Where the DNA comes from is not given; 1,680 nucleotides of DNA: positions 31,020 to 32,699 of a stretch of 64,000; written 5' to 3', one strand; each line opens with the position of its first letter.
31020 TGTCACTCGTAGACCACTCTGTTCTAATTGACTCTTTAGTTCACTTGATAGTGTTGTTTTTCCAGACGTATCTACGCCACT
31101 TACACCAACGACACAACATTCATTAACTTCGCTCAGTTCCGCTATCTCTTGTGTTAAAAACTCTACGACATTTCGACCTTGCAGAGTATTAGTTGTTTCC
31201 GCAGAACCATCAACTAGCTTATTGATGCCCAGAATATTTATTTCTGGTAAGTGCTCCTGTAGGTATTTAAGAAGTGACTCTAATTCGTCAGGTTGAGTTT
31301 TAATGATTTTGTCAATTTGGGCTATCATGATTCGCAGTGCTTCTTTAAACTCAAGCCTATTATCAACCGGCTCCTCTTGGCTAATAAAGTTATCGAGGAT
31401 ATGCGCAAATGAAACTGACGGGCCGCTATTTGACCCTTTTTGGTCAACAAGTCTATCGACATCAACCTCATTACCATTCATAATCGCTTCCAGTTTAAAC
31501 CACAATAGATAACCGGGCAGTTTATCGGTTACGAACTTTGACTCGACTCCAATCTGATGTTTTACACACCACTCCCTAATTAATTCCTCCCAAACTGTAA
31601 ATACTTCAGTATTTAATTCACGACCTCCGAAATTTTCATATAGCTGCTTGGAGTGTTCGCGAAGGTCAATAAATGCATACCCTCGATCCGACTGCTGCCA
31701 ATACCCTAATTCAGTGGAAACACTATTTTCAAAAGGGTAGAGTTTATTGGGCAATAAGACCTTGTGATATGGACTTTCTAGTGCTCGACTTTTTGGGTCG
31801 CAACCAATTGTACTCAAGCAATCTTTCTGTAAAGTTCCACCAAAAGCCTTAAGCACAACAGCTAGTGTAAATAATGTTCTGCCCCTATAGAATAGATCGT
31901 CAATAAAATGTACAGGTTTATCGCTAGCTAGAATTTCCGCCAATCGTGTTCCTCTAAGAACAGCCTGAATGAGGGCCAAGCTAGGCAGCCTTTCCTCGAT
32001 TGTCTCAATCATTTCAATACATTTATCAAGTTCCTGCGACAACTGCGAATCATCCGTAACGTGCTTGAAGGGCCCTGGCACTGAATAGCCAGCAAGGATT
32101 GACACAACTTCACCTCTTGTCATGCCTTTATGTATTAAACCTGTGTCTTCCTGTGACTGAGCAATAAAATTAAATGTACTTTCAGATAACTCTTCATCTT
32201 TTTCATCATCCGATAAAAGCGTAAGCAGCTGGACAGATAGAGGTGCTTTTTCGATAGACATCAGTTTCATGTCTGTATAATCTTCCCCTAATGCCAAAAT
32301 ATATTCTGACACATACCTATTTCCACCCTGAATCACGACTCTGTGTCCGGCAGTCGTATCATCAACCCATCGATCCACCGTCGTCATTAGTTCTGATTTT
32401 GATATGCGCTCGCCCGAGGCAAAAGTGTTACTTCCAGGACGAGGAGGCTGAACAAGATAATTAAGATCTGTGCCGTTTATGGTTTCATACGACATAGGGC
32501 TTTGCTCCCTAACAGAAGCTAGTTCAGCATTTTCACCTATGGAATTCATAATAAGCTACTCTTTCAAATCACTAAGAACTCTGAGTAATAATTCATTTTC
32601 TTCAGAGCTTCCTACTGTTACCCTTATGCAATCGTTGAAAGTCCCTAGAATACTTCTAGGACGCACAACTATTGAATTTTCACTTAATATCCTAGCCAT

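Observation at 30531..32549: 672-aa fusion of a PRTase-like region and a uridine-kinase-family domain in reversed order with a ~260-aa unknown linker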

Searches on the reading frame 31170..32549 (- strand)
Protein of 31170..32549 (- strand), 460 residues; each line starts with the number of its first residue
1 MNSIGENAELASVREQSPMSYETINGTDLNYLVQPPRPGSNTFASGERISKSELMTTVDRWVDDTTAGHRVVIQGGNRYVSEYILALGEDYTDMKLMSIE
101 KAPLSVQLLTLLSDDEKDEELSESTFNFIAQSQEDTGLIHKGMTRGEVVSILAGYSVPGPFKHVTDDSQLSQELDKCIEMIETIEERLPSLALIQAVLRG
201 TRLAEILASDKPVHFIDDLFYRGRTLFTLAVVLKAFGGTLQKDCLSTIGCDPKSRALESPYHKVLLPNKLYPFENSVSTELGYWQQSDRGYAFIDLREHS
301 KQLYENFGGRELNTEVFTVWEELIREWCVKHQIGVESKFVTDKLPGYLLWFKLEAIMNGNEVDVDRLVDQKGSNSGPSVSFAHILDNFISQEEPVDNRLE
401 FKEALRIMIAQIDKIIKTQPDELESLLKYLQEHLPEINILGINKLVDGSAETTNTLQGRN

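Call 25: search_protein_representatives(alignment_id=A2)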
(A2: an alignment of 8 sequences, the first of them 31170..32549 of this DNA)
Query: 8 sequences, 479 profile positions. Proteins with E-value up to 0.001 (for the whole library): 51; up to 1e-10: 43; up to 1e-30: 34. The best 51 are listed.
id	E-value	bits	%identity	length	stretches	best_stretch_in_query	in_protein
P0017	1.1e-202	690.4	-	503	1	4-472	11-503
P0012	9.7e-202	687.3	-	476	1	1-477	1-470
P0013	2.5e-200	682.6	-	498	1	2-472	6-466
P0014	8.9e-198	674.2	-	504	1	9-478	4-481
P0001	1.1e-176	604.7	-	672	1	37-478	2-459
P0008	1.8e-176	603.9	-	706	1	17-473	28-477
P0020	5.9e-158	542.9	-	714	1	17-468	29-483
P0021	1.0e-144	499.2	-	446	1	27-466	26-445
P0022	6.9e-132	456.9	-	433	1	54-468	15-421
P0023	1.7e-117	409.4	-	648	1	9-462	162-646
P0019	3.0e-104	365.8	-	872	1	23-466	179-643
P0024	1.6e-102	360.1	-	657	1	23-465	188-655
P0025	5.0e-98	345.3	-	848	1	24-470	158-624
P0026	2.2e-95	336.5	-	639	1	23-460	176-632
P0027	3.0e-94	332.8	-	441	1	67-463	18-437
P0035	1.2e-67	245.1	-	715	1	57-469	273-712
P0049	2.2e-23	99.1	-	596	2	222-432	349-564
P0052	1.6e-14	69.9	-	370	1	68-176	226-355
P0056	7.6e-08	47.9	-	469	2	103-265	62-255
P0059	1.0e-06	44.2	-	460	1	112-264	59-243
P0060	7.6e-06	41.3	-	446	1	112-263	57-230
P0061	2.7e-05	39.5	-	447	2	118-261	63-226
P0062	3.2e-04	35.9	-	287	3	208-265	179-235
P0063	8.1e-04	34.6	-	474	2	214-263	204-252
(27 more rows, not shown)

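Call 26: search_protein_families(library=pfam, proteins=[P0056, P0059, P0060, P0061, P0062, P0063, P0049, P0052, P0025, P0035], max_evalue=0.01)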
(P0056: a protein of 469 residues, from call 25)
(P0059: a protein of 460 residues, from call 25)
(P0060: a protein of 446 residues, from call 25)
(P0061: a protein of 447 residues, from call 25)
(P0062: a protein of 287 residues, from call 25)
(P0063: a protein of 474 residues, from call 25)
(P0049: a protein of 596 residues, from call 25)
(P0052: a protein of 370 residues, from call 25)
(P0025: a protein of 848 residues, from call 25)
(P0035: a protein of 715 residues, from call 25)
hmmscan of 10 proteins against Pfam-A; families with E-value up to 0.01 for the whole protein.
P0056 (469 aa): 0 families

P0059 (460 aa): 0 families

P0060 (446 aa): 0 families

P0061 (447 aa): 0 families

P0062 (287 aa): 1 family
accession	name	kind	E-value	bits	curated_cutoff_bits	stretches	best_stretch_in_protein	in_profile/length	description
PF02562.22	PhoH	-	0.00053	20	27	1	171-227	69-125/205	PhoH-like protein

P0063 (474 aa): 0 families

P0049 (596 aa): 2 families
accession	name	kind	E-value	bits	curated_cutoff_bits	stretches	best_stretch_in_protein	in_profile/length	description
PF13238.12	AAA_18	-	0.0023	18.8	29.4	1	9-143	1-117/128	AAA domain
PF13671.12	AAA_33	-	0.0055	17.4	27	0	8-154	1-135/143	AAA domain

P0052 (370 aa): 1 family
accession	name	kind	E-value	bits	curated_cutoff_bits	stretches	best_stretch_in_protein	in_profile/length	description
PF13238.12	AAA_18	-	0.00071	20.5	29.4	1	10-143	1-112/128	AAA domain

P0025 (848 aa): 1 family
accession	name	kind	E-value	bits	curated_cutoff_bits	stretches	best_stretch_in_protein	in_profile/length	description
PF01928.26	CYTH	-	3.9e-08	33.8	23.2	1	626-812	2-161/179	CYTH domain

P0035 (715 aa): 3 families
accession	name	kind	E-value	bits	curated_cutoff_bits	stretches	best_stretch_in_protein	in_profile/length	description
PF13238.12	AAA_18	-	0.0011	19.8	29.4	1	67-120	1-44/128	AAA domain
PF13401.12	AAA_22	-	0.0017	19.1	27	0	65-178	6-109/130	AAA domain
PF01121.26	CoaE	-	0.0033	17.6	27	1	66-86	2-22/180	Dephospho-CoA kinase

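Call 30: find_related_loci(query=A2, collection=genome_contigs, flank=8000)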
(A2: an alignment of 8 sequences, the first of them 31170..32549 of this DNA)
Query A2 (460 aa) in genome_contigs; peptide patterns used: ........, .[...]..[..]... (x = any residue, [..] = any of these).
148 stretches matched a pattern; 2 encode a relative of the query (tblastn E <= 1e-3); 2 distinct loci.
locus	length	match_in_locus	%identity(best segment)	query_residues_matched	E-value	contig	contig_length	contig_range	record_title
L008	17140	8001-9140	40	32-412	2e-82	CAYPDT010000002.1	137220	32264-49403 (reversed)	MAG TPA_asm: uncultured Candidatus Saccharibacteria bacterium isolate SRP170004_co1_264 genome assembly, contig: NODE_11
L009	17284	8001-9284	31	36-447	9e-60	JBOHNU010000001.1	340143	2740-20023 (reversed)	MAG: Candidatus Saccharimonadales bacterium isolate SD8029_maxbin2.bin.13 NODE_1_length_340143_cov_2.844225, whole genom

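Call 34: search_protein_families(library=pfam, proteins=[L008:6784-7806:+, L008:9943-10686:+, L008:10679-11257:+, L009:6986-7798:+, L009:9295-10716:+, L009:10616-11398:+, L009:11412-12317:+, L008:11373-12659:-, L008:5763-6332:-], max_evalue=0.01)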
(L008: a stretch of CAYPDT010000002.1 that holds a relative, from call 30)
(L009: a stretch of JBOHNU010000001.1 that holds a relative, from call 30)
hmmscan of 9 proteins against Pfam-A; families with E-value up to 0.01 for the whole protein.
L008:6784-7806:+ (340 aa): 2 families
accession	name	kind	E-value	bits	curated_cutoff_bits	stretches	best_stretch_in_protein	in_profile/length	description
PF00155.27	Aminotran_1_2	-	8.8e-42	144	19.7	1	36-335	30-361/361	Aminotransferase class I and II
PF04864.19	Alliinase_C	-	1.9e-05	24.2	22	1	89-219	96-211/363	Allinase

L008:9943-10686:+ (247 aa): 1 family
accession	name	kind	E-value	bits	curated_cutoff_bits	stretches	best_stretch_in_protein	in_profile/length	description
PF01928.26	CYTH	-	6.9e-09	36.2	23.2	1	10-190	2-154/179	CYTH domain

L008:10679-11257:+ (192 aa): 1 family
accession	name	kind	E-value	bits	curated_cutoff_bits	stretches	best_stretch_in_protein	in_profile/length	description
PF00334.24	NDK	-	0.0051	17.1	27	0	48-89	21-62/135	Nucleoside diphosphate kinase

L009:6986-7798:+ (270 aa): 2 families
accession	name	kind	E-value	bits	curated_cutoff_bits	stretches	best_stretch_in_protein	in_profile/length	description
PF00155.27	Aminotran_1_2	-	3.2e-40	138.9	19.7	1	1-260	71-357/361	Aminotransferase class I and II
PF04864.19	Alliinase_C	-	0.002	17.5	22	1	63-172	136-235/363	Allinase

L009:9295-10716:+ (473 aa): 3 families
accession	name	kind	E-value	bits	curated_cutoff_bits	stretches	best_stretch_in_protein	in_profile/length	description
PF00485.24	PRK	-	4.5e-07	30.3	22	1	42-223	1-188/196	Phosphoribulokinase / Uridine kinase family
PF01928.26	CYTH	-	0.00016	22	23.2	1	248-426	2-149/179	CYTH domain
PF02223.23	Thymidylate_kin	-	0.0034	17.5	27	0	45-71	1-27/185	Thymidylate kinase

L009:10616-11398:+ (260 aa): 0 families

L009:11412-12317:+ (301 aa): 4 families
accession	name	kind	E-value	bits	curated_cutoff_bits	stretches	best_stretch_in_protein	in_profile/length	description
PF13793.12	Pribosyltran_N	-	4.6e-12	46.3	25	1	17-113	24-117/117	N-terminal domain of ribose phosphate pyrophosphokinase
PF00156.33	Pribosyltran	-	2.7e-10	40.2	26.3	1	137-249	9-124/158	Phosphoribosyl transferase domain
PF14572.12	Pribosyl_synth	-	9.5e-06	26.1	27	1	215-273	86-145/184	Phosphoribosyl synthetase-associated domain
PF15609.12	PRTase_2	-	0.00022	21.3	28.8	1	203-248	110-155/188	Phosphoribosyl transferase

L008:11373-12659:- (428 aa): 1 family
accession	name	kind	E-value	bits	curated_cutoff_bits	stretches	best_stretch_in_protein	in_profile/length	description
PF03537.19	Glyco_hydro_114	-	2.7e-36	125.4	27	2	242-414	71-224/231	Glycoside-hydrolase family GH114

L008:5763-6332:- (189 aa): 1 family
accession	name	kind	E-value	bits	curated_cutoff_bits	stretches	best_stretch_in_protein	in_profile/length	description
PF07884.19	VKOR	-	2.4e-23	83.2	27.5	1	12-140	3-131/134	Vitamin K epoxide reductase family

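Call 37: predict_structure(alignment_id=A2)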
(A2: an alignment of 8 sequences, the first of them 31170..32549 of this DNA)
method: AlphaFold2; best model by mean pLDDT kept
length: 460 residues; sequences in the alignment: 8
mean_pLDDT: 81.0   pTM: 0.78
mean pLDDT of the five models: 81.0, 81.0, 80.7, 77.4, 74.3
residues with pLDDT >= 90: 191; 70-90: 191; 50-70: 35; < 50: 43
segments of 3 or more residues with pLDDT < 50: 1-31, 449-460
pLDDT, mean of each block of 10 residues (from residue 1): 28 35 33 57 77 88 93 81 87 85 90 92 92 78 94 92 81 91 92 95 91 89 88 91 82 74 86 66 75 80 80 91 96 90 93 90 86 73 87 81 94 96 95 92 71 28
secondary structure, 60 per line:
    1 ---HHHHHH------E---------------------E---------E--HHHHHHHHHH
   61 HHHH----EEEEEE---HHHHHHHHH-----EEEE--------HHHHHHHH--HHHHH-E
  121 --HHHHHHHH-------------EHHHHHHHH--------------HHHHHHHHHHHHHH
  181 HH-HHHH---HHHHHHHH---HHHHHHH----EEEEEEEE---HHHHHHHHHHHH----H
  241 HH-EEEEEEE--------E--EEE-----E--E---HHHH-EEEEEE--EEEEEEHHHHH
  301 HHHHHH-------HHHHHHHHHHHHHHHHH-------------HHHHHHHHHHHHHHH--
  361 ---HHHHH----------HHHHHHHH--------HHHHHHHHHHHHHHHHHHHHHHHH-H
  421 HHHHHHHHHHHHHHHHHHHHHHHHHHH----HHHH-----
elements in order: H4-9 H51-64 E69-74 H78-86 E92-95 H104-111 H114-118 H123-130 H145-152 H167-182 H184-187 H191-198 H202-208 E213-220 H224-235 E244-250 E262-264 H277-280 E282-287 E290-295 H296-306 H314-330 H344-358 H364-368 H379-386 H395-418 H420-447 H452-455

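Call 39: search_solved_structures(query=A2, max_evalue=10, show_alignments=3)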
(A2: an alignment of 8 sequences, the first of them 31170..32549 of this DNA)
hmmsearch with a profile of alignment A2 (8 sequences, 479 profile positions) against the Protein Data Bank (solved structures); distinct sequences matched with E-value up to 10: 2.
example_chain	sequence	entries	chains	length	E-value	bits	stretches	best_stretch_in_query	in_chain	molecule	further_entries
5yl9_A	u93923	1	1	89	0.12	14.2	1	401-466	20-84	Spike glycoprotein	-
5zuv_A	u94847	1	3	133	0.16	13.8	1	401-468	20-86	Spike glycoprotein,Spike glycoprotein,inhibitor EK1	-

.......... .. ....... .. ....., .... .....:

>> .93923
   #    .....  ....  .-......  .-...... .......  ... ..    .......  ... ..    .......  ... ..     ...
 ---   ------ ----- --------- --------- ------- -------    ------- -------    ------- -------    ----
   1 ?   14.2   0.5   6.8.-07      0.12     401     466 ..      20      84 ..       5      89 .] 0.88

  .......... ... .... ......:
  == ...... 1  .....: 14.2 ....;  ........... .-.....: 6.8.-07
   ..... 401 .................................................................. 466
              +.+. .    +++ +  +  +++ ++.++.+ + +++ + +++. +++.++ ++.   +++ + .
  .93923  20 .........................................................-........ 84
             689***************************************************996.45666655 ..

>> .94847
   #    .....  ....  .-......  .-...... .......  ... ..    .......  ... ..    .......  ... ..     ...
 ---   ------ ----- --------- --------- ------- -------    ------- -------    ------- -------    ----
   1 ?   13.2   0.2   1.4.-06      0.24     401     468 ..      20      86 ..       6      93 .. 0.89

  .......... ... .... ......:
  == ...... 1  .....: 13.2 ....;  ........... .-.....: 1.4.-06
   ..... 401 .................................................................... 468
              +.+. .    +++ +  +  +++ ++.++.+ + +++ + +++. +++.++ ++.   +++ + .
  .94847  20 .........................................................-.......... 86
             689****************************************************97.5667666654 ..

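Call 40: fold_search(model_id=the predicted structure, library=pdb)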
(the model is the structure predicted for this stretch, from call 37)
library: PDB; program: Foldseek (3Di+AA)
matches with E <= 10: 548; with E <= 0.001: 0
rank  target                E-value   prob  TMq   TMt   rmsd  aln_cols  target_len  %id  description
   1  8tpv_B                3.9e-02  0.77  0.19  0.38  10.2       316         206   12  Structure of human hypoxanthine guanine phosphoribzosyltransferase in complex with [2S,4R]-4-Guanin-9-yl-2-(2-phosphon (released 2024-05-08)
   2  4nfu_B                5.0e-02  0.12  0.11  0.10  23.4       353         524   12  Structure of the central plant immunity signaling node EDS1 in complex with its interaction partner SAG101 (released 2013-12-11)
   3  5bqo_B                5.5e-02  0.96  0.21  0.48  11.7       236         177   10  Hypoxanthine-guanine-xanthine phosphoribosyltransferase (HGXPRT) from Sulfolobus solfataricus with sulfate bound in th (released 2015-06-10)
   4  7f06_B                6.1e-02  0.97  0.20  0.46   8.7       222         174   13  Crystal Structure of 1144 (released 2022-09-28)
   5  5vyz_A                6.4e-02  0.08  0.15  0.09  21.7       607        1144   10  Crystal structure of Lactococcus lactis pyruvate carboxylase in complex with cyclic-di-AMP (released 2017-08-16)
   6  1hmp_B                6.8e-02  0.63  0.17  0.34  11.8       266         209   13  THE CRYSTAL STRUCTURE OF HUMAN HYPOXANTHINE-GUANINE PHOSPHORIBOSYLTRANSFERASE WITH BOUND GMP (released 1995-06-03)
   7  5knr_B                7.5e-02  0.91  0.21  0.49  10.0       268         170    8  E. coli HPRT in complexed with 9-[(N-phosphonoethyl-N-phosphonoethoxyethyl)-2-aminoethyl]-guanine (released 2017-07-19)
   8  3gep_A                7.9e-02  0.82  0.17  0.33  11.8       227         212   12  Human hypoxanthine guanine phosphoribosyltranserfase in complex with (S)-9-(3-hydroxy-2-phosphonylmethoxypropyl)guanin (released 2009-08-18)
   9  5knq_A                8.8e-02  0.72  0.18  0.38  10.8       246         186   10  Crystal structure of Mycobacterium tuberculosis hypoxanthine guanine phosphoribosyltransferase in complex with [3S,4R] (released 2017-09-20)
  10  1r3u_A                9.7e-02  0.93  0.21  0.46   9.6       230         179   12  Crystal Structure of Hypoxanthine-Guanine Phosphoribosyltransferase from Thermoanaerobacter tengcongensis (released 2004-10-19)
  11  7x51_F                9.7e-02  0.13  0.18  0.18  20.6       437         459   11  Crystal structure of Bacteroides thetaiotaomicron glutamate decarboxylase BTGAD-PLP-GUA complex (released 2023-04-19)
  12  7f06_A                1.0e-01  0.93  0.20  0.45  11.5       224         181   13  Crystal Structure of 1144 (released 2022-09-28)
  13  1i13_B                1.1e-01  0.69  0.19  0.40  14.2       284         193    7  ANALYSIS OF AN INVARIANT ASPARTIC ACID IN HPRTS-ALANINE MUTANT (released 2002-05-29)
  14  8tpv_D                1.1e-01  0.41  0.18  0.35  12.5       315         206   12  Structure of human hypoxanthine guanine phosphoribzosyltransferase in complex with [2S,4R]-4-Guanin-9-yl-2-(2-phosphon (released 2024-05-08)
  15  1p18_B                1.2e-01  0.80  0.20  0.43  11.6       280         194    8  Hypoxanthine Phosphoribosyltransferase from Trypanosoma cruzi, K68R mutant, ternary substrates complex (released 2004-05-18)
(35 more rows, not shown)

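Call 45: fold_search(model_id=the predicted structure, library=viral)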
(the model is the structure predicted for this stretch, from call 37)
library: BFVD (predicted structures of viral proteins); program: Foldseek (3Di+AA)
matches with E <= 10: 319; with E <= 0.001: 0
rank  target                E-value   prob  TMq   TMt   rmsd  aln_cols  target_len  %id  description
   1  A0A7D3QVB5            1.2e-02  0.99  0.18  0.15  13.9       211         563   11  HAD-like protein [Fadolivirus FV1/VV64]
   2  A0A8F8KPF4            1.7e-02  0.23  0.18  0.20  18.6       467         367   12  Replication factor C clamp loader [Clandestinovirus]
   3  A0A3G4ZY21            7.3e-02  0.60  0.20  0.31  17.7       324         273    7  Uncharacterized protein [Faunusvirus sp.]
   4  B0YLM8                1.5e-01  0.14  0.18  0.13  21.2       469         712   13  Helicase-2-like protein [Glossina hytrovirus (isolate Glossina pallidipes/Ethiopia/Seibersdorf/-)]
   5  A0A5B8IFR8            1.5e-01  0.06  0.09  0.11  18.6       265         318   10  Uncharacterized protein [Mimiviridae sp. ChoanoV1]
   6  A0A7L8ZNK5            1.7e-01  0.51  0.14  0.34  11.0       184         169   11  Uncharacterized protein [Erwinia phage pEa_SNUABM_47]
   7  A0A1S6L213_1          1.7e-01  0.08  0.14  0.07  27.2       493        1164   12  (no name in the UniProt tables at hand)
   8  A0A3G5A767            2.6e-01  0.07  0.15  0.07  21.3       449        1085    9  VWFA domain-containing protein [Hyperionvirus sp.]
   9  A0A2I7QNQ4            3.2e-01  0.15  0.13  0.16  14.6       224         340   10  (no name in the UniProt tables at hand)
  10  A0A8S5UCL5            3.6e-01  0.08  0.19  0.17  20.4       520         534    9  REP HELICASE [Siphoviridae sp. ctgN495]
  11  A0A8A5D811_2          3.8e-01  0.03  0.07  0.04  22.1       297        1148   10  Polyprotein (Fragment) [Neofusicoccum parvum endornavirus 1]
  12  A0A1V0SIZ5            4.0e-01  0.07  0.19  0.15  22.9       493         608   12  DEAD/SNF2-like helicase [Klosneuvirus KNV1]
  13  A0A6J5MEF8            4.9e-01  0.30  0.19  0.40  11.8       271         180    8  Hpt Hypoxanthine-guanine phosphoribosyltransferase [uncultured Caudovirales phage]
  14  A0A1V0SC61            5.4e-01  0.11  0.12  0.19  12.8       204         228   10  EF-hand domain-containing protein [Catovirus CTV1]
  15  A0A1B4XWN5            5.4e-01  0.03  0.10  0.12  19.4       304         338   12  Clamp loader subunit [Tenacibaculum phage pT24]
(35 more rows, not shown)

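Call 48: find_related_loci(query=A2, collection=metagenome_contigs, flank=8000)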
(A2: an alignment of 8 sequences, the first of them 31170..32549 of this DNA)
Query A2 (460 aa) in metagenome_contigs; peptide patterns used: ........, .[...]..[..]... (x = any residue, [..] = any of these).
215 stretches matched a pattern; 2 encode a relative of the query (tblastn E <= 1e-3); 2 distinct loci.
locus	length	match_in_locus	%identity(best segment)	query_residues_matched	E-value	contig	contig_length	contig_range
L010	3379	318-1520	39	33-443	2e-90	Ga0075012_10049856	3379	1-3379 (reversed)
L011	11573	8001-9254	35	1-438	7e-74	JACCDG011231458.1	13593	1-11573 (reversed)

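Call 49: find_related_loci(query=A2, collection=viral_contigs, flank=8000)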
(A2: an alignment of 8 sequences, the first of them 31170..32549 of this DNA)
Query A2 (460 aa) in viral_contigs; peptide patterns used: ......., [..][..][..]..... (x = any residue, [..] = any of these).
141 stretches matched a pattern, but none encodes a relative of the query by tblastn (E <= 1e-3).
